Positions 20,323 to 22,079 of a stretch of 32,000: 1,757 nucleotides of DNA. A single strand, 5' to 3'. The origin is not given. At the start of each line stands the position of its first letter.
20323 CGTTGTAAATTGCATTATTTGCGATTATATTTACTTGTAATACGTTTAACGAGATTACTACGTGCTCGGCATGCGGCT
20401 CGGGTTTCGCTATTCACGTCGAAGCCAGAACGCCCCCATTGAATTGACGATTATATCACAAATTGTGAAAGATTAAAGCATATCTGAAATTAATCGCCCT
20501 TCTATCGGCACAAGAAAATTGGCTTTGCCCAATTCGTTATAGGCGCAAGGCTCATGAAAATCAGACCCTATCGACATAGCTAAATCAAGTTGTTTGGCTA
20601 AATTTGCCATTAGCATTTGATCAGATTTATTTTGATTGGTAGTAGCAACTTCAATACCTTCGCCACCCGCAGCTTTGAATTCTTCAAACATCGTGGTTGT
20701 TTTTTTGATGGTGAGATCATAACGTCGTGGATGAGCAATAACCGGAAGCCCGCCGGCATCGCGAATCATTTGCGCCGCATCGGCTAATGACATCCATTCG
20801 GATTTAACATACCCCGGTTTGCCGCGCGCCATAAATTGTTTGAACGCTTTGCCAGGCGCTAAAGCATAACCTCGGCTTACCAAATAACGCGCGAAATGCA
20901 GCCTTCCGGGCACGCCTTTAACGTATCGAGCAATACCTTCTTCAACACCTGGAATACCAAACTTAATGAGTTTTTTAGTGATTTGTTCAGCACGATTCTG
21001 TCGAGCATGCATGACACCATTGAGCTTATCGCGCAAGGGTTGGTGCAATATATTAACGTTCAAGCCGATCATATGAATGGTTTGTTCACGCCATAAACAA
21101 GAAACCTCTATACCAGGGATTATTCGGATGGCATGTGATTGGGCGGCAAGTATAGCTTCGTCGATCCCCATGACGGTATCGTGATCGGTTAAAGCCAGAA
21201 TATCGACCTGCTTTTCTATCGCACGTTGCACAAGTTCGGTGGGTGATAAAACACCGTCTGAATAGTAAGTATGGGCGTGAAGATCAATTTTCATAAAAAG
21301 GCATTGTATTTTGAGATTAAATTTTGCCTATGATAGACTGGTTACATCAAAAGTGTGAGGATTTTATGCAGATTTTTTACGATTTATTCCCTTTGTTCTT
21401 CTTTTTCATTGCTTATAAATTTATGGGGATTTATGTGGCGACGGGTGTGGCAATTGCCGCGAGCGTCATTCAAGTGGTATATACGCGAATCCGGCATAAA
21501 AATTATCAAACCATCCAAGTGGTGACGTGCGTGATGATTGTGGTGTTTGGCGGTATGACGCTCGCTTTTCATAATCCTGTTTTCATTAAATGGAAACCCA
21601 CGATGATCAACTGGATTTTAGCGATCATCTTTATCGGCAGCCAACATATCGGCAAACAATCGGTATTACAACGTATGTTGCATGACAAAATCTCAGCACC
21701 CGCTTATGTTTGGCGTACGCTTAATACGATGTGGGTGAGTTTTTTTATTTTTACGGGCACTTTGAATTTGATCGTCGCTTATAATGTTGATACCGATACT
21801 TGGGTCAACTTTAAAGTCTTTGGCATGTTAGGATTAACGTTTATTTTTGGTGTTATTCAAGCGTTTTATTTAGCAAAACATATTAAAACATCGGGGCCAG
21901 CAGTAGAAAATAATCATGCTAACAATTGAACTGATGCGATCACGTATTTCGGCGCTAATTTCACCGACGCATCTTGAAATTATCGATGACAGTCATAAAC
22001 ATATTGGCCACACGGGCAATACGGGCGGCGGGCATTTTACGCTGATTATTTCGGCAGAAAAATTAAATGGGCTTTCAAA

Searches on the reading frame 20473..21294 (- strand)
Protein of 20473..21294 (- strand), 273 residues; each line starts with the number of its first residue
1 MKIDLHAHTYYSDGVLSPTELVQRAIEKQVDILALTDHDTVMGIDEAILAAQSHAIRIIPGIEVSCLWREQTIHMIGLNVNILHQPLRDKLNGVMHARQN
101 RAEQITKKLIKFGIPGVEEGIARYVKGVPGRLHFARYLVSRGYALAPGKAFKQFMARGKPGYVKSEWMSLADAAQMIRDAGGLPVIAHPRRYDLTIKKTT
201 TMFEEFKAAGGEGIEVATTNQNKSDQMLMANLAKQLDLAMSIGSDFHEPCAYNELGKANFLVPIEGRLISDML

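Call 35: search_protein_families(library=pfam, proteins=[window:20473-21294:-], max_evalue=0.001)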
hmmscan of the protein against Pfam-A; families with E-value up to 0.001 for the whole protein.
window:20473-21294:- (273 aa): 1 family
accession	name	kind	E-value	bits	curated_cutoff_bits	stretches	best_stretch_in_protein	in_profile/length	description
PF02811.25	PHP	-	1.3e-14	55.3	26.4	1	4-77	1-77/164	PHP domain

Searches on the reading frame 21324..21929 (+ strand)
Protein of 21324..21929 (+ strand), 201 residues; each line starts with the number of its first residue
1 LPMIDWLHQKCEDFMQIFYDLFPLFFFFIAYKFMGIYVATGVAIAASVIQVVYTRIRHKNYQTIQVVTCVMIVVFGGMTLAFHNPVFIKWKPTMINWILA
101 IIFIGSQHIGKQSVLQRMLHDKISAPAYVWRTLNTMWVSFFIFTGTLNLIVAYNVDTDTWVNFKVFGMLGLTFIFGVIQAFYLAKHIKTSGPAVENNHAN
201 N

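Call 35: search_protein_families(library=pfam, proteins=[window:21324-21929:+], max_evalue=0.001)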
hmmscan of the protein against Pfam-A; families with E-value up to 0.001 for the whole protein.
window:21324-21929:+ (201 aa): 1 family
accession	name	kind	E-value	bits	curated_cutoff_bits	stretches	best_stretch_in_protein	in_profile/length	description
PF04279.20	IspA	-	3.9e-61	206.7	28.7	1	15-189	1-175/176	Intracellular septation protein A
